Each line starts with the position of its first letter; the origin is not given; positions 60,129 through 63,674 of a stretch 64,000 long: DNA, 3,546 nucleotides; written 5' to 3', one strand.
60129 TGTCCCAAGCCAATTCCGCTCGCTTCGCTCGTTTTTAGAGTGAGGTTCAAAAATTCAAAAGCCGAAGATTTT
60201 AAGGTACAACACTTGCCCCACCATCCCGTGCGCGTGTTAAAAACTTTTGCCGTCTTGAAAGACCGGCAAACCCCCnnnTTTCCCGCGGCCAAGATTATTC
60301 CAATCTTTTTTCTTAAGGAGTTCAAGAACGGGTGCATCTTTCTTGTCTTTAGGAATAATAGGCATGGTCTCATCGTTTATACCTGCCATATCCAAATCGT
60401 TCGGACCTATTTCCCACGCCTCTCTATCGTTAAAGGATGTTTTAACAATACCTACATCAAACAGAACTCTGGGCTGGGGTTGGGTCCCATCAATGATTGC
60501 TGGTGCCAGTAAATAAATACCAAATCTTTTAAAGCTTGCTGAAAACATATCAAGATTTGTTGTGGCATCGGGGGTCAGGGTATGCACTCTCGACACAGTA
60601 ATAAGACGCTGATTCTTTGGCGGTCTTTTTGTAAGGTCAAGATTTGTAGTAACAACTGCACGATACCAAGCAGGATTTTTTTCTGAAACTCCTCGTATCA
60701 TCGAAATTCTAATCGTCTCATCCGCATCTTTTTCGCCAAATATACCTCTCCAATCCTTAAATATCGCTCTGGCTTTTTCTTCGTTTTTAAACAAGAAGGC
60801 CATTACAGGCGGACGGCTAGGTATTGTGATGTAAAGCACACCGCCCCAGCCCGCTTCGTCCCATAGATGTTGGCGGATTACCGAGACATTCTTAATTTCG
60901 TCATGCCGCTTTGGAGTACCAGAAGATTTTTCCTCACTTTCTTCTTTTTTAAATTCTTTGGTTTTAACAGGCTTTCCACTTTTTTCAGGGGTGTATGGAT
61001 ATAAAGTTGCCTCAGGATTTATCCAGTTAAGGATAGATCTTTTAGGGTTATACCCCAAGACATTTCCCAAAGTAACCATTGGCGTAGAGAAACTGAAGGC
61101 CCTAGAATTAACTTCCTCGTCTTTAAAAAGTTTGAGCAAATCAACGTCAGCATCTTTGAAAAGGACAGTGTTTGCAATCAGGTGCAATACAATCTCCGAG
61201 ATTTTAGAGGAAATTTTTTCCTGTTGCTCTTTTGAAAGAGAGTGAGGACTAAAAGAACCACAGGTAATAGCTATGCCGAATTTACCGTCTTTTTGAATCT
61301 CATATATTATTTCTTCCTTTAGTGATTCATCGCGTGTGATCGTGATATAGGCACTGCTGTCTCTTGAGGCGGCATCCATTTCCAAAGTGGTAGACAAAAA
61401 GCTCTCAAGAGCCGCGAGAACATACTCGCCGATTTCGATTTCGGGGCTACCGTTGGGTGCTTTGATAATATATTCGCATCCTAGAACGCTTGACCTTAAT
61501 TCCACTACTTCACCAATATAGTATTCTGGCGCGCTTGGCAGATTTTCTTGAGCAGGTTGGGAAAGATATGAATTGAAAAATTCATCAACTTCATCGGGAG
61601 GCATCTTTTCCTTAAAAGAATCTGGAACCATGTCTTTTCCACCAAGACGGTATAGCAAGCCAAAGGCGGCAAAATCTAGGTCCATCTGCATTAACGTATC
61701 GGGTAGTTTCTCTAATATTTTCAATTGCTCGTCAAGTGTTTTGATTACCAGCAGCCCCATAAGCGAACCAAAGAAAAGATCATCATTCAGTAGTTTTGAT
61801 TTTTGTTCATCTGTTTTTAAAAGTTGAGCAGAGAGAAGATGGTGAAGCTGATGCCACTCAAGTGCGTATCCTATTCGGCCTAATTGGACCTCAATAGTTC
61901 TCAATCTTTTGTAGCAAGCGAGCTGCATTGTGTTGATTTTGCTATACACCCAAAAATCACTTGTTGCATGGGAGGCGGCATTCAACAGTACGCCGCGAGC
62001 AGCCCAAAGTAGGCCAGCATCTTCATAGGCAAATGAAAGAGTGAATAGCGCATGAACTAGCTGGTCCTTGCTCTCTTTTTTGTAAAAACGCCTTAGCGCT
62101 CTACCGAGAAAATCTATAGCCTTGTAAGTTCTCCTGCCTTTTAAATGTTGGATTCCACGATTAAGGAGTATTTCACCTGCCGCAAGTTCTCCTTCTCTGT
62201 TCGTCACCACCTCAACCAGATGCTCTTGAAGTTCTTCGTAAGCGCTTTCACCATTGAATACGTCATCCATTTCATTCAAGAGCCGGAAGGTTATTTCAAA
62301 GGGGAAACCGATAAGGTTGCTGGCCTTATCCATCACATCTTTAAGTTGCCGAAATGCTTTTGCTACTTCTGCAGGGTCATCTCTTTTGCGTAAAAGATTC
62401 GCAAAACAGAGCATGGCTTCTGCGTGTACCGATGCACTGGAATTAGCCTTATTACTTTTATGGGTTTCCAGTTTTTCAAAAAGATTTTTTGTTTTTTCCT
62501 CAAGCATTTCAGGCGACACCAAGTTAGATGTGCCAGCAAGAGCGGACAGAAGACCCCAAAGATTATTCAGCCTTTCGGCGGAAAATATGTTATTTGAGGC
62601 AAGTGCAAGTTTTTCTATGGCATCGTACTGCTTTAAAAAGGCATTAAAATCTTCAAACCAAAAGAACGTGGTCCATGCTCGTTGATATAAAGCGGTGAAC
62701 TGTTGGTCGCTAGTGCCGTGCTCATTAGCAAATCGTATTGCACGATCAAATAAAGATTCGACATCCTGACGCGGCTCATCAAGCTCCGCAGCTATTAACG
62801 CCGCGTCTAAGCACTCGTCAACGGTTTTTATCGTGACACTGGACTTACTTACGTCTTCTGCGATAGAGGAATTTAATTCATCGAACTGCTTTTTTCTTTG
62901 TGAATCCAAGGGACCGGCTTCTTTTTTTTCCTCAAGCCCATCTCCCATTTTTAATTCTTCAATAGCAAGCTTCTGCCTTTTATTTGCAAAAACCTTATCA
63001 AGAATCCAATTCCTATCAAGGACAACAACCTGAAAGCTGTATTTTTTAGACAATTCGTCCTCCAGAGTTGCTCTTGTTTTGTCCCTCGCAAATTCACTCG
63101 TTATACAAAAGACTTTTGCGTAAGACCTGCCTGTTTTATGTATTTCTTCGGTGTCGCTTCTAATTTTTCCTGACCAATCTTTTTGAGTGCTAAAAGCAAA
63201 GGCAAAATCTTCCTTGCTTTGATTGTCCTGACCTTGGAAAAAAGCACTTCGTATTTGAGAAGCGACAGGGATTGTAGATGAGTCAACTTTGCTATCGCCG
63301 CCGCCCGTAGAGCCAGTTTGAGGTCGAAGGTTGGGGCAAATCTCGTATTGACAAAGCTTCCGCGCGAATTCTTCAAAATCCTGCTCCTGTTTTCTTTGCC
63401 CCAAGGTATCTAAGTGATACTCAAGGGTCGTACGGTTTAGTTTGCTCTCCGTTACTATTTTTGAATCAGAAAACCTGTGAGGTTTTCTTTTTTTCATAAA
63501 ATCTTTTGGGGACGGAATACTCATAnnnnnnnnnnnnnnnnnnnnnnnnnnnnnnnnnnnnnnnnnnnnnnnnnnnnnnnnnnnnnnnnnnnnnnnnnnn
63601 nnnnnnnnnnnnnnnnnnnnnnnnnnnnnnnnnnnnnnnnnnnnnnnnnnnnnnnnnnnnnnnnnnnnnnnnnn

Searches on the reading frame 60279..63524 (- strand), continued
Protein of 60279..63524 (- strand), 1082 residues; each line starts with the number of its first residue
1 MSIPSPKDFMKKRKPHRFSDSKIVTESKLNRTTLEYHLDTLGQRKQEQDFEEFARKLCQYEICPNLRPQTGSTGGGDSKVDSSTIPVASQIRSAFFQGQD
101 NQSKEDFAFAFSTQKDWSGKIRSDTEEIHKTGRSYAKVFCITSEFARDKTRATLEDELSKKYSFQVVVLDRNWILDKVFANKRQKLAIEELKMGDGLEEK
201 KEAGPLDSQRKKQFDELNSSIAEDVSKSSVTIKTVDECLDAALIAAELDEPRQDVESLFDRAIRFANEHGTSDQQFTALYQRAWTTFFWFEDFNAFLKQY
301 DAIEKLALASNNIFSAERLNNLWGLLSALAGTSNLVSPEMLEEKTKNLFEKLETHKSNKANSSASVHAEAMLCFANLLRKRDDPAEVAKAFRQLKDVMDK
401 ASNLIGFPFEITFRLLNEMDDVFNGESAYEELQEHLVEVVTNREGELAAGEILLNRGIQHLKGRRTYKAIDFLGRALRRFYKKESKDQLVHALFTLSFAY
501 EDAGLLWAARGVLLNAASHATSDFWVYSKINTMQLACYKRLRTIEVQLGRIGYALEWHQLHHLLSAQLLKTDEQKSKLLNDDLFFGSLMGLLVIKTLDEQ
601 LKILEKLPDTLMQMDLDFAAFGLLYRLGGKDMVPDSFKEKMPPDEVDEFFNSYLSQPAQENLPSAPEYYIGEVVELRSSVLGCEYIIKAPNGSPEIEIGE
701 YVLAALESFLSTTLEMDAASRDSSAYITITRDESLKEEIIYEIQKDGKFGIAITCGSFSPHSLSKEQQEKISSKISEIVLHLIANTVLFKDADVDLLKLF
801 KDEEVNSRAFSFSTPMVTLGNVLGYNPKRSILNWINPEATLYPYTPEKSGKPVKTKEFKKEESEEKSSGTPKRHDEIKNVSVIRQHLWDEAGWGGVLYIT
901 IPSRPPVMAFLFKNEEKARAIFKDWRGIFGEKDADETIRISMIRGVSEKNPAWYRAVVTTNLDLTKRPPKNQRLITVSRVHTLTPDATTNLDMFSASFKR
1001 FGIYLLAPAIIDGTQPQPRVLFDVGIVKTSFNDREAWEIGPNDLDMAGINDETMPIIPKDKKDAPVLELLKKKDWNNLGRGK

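Call 71: predict_structure(alignment_id=A4)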
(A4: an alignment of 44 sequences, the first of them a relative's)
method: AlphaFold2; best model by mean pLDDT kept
length: 1082 residues; sequences in the alignment: 44
mean_pLDDT: 86.8   pTM: 0.74
mean pLDDT of the five models: 86.8, 86.8, 85.4, 84.7, 84.6
residues with pLDDT >= 90: 565; 70-90: 431; 50-70: 45; < 50: 41
segments of 3 or more residues with pLDDT < 50: 70-77, 84-102, 861-868, 1079-1082
pLDDT, mean of each block of 10 residues (from residue 1): 77 85 75 85 79 83 62 46 48 40 67 84 83 80 86 88 88 88 84 71 82 92 87 92 92 92 92 92 94 93 92 92 92 88 94 92 92 91 89 92 85 83 83 89 89 90 90 94 91 97 96 95 81 92 96 96 89 84 93 92 95 93 93 83 83 84 91 93 95 95 97 90 93 90 88 94 92 95 91 90 90 92 90 93 91 65 46 85 88 93 93 93 89 91 94 94 71 84 92 94 96 86 94 93 88 89 88 68 35
secondary structure, 60 per line:
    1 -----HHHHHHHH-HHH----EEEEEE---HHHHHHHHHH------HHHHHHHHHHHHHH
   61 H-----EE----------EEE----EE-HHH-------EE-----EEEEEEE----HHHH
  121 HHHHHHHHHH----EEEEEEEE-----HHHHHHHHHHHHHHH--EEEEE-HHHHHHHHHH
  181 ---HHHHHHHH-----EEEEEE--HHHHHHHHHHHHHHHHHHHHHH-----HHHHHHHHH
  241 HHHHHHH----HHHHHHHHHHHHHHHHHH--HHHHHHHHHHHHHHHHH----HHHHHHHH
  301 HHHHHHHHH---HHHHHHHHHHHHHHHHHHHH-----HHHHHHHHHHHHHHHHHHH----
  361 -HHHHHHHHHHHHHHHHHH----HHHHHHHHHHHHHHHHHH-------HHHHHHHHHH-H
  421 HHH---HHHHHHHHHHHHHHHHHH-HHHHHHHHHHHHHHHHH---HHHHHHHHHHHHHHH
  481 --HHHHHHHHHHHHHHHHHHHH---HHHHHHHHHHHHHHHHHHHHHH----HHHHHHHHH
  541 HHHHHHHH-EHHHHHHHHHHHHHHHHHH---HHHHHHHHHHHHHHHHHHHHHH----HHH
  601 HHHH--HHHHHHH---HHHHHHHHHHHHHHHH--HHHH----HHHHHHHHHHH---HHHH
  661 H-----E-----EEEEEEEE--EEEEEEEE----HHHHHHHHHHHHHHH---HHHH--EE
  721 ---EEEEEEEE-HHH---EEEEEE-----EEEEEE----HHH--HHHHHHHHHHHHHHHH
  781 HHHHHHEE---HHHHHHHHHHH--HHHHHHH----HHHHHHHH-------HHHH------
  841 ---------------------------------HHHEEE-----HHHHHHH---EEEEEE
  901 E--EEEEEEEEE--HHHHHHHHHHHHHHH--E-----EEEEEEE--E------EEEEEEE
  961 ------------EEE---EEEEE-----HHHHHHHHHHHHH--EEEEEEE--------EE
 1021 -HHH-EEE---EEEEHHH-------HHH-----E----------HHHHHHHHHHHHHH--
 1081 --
elements in order (helices of 4 or more, strands of 3 or more residues): H6-13 E22-27 H31-40 H47-61 E79-81 E106-112 H117-130 E135-142 H148-162 E165-169 H171-180 H184-191 E197-202 H205-226 H232-247 H252-269 H272-288 H293-309 H313-332 H338-356 H362-379 H384-401 H409-418 H420-423 H427-444 H446-462 H466-480 H483-502 H506-527 H532-548 H551-568 H572-593 H598-604 H607-613 H617-632 H635-638 H643-653 H657-661 E673-680 E683-690 H695-709 H713-716 E724-731 E739-744 E750-755 H765-786 H792-802 H805-811 H816-823 H831-834 E877-879 H885-891 E895-901 E904-912 H915-929 E938-944 E954-960 E973-975 E979-983 H989-1001 E1004-1010 E1026-1028 E1032-1035 H1065-1078

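Call 77: find_encoding_contigs(protein=P0259, flank=7000, max_places=1)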
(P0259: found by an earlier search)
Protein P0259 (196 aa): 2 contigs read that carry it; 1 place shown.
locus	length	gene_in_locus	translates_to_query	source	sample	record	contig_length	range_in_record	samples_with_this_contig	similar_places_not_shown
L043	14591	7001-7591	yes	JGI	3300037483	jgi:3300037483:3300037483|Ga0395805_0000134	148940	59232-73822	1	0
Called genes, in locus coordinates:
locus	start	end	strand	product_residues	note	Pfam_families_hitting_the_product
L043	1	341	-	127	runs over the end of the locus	-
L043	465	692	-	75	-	-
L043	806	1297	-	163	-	-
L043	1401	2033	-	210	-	PF00702:Hydrolase, PF13419:HAD_2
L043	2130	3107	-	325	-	PF13310:Virulence_RhuM, PF02661:Fic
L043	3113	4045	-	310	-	PF00574:CLP_protease (weak), PF01343:Peptidase_S49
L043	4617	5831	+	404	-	PF13651:EcoRI_methylase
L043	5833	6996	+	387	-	PF03235:GmrSD_N, PF01844:HNH (weak)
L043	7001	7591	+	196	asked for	-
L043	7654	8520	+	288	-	PF13365:Trypsin_2, PF00089:Trypsin (weak)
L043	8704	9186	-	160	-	-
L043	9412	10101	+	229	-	-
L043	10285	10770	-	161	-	PF01936:NYN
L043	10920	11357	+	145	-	-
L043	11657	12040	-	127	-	-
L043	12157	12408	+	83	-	PF13376:OmdA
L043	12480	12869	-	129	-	-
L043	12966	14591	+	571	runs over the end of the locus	PF05970:PIF1, PF13245:AAA_19, PF13401:AAA_22 (weak), PF13604:AAA_30, PF14493:HTH_40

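Call 78: find_encoding_contigs(protein=P0260, flank=7000, max_places=1)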
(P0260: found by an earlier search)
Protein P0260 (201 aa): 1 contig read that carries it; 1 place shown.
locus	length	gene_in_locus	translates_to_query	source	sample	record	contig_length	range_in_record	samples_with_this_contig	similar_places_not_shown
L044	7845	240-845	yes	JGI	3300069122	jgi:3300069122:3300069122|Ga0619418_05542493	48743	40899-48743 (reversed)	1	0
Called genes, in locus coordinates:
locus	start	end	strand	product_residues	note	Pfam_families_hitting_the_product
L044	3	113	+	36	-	?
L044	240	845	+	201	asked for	-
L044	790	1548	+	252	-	-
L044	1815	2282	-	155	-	-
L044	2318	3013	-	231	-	PF18912:DZR_2, PF00156:Pribosyltran (weak)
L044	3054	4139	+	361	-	PF11104:PilM_2, PF14450:FtsA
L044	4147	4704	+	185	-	PF05137:PilN (weak)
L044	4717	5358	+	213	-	-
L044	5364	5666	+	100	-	-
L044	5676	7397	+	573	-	PF05157:MshEN, PF00437:T2SSE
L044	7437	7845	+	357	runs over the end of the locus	PF00437:T2SSE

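Call 87: search_protein_families(library=padloc, proteins=[L007:1391-2557:+, L007:268-1386:+], max_evalue=0.001)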
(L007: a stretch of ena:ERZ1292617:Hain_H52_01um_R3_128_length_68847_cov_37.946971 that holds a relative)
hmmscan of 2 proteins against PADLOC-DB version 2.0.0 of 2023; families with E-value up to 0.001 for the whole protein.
L007:1391-2557:+ (389 aa): 10 families
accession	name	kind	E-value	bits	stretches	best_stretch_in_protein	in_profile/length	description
PDLC03418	REase_II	-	2.8e-79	265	1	7-388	6-371/372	Type II restriction enzyme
PDLC03877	NsnA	-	1.9e-26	91.2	1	33-245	63-292/385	-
PDLC04027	PD-T4-2_A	-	2.9e-15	54.2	1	32-249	49-290/363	-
PDLC04154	HEC-06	-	1.4e-05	22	1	38-96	26-88/569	-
PDLC04151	HEC-05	-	4.5e-05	20.4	0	79-94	112-127/600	-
PDLC04155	HEC-06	-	0.0001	19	1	39-93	24-83/562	-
PDLC04157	HEC-06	-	0.00017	18.3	1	39-98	26-90/558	-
PDLC04153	HEC-05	-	0.00028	17.2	0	31-77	17-59/621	-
PDLC04150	HEC-05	-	0.00033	17.6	0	39-80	25-63/583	-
PDLC02687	Orf5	-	0.00057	16.7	0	39-97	21-83/543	Orf5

L007:268-1386:+ (373 aa): 1 family
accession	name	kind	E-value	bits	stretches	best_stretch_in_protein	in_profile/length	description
PDLC03297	MTase_II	-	1e-99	332.1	1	3-321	7-300/332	Type II methyltransferase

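Call 90: search_solved_structures(query=A4, max_evalue=1, show_alignments=0)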
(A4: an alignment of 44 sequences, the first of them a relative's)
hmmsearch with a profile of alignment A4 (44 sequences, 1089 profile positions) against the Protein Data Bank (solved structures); distinct sequences matched with E-value up to 1: 2.
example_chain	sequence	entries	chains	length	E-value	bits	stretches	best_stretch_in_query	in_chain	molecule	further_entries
8hf3_B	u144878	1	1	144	0.64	10.8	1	365-456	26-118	Golgin subfamily A member 7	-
9oa6_B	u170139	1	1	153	0.7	10.7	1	365-456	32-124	Golgin subfamily A member 7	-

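Call 92: find_homologous_proteins(query=A5, max_evalue=1)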
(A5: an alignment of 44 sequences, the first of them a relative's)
Query A5 (44 sequences) (188 aa, profile of the alignment): 44 proteins with E <= 1 among 3268 candidates.
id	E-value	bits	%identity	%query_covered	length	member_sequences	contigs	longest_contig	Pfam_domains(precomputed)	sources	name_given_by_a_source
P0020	3.3e-73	263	61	95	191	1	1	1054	-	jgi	jgi:hypothetical protein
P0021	8.0e-71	256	60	93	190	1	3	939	-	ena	-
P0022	1.2e-70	255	60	94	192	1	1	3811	-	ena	-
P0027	3.4e-70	254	62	94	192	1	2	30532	-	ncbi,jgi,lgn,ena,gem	-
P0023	8.7e-70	252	61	99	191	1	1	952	-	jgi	jgi:hypothetical protein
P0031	2.3e-69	251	55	100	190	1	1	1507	-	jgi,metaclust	metaclust:\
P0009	4.3e-68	247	83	99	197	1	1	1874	-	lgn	-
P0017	6.3e-68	246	69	98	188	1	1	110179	-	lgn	-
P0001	7.2e-68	246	89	100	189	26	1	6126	-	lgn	-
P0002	2.1e-67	244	86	100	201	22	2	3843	-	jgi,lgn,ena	-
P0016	2.8e-67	244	74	99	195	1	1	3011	-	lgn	-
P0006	3.8e-67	244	87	100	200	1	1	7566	-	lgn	-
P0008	6.0e-67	243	83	95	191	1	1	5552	-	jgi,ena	-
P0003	9.3e-67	242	87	100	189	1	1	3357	-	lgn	-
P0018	9.6e-67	242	71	99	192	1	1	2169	-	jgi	jgi:hypothetical protein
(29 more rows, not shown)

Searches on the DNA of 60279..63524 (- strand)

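Call 75: search_rna_families(source=L007, start=1, end=7200, threshold=evalue, max_evalue=0.1)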
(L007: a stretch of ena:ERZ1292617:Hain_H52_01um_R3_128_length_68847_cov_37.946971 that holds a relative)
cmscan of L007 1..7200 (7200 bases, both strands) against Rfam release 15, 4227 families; matches with E-value up to 0.1: 0.
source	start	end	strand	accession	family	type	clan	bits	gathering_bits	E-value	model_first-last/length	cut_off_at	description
